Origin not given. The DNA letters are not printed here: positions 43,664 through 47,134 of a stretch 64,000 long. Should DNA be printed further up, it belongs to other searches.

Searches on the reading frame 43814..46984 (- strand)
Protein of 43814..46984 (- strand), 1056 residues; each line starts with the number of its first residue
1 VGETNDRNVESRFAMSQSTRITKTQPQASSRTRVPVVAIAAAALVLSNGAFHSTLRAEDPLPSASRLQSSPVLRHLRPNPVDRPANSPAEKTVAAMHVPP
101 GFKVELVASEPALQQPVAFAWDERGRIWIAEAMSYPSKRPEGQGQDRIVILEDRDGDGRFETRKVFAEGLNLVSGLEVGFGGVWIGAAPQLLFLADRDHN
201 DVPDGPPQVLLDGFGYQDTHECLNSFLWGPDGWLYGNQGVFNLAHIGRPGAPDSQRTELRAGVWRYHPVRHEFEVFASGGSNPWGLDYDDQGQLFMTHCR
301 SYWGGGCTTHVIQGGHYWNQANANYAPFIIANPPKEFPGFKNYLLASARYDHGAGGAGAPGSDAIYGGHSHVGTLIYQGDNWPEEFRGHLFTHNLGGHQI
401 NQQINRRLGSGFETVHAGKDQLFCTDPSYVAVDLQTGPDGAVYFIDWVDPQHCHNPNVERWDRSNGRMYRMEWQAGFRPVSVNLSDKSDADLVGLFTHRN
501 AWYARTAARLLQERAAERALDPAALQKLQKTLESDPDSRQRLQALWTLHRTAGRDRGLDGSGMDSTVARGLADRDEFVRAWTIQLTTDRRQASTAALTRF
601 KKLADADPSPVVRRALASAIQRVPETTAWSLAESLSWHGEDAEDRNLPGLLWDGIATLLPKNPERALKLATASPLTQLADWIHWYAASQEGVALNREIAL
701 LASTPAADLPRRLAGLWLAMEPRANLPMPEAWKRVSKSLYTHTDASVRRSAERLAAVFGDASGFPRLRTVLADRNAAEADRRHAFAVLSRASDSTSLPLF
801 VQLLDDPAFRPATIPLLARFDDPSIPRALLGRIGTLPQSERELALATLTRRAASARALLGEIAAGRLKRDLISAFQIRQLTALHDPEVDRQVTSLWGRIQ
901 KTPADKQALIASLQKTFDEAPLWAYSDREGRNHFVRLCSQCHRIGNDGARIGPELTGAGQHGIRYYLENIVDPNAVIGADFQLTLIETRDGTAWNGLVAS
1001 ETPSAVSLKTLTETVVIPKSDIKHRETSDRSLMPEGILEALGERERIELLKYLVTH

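Call 114: search_protein_families(library=pfam, proteins=[window:43814-46984:-], max_evalue=0.00001)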
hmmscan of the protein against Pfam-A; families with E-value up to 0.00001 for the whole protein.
window:43814-46984:- (1056 aa): 2 families
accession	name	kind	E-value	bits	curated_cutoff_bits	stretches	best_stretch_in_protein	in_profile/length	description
PF23500.1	DUF7133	-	3.9e-69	234.2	27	1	90-471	3-381/385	Domain of unknown function (DUF7133)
PF13646.12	HEAT_2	-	5.4e-08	33.4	27.7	0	739-807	8-74/88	HEAT repeats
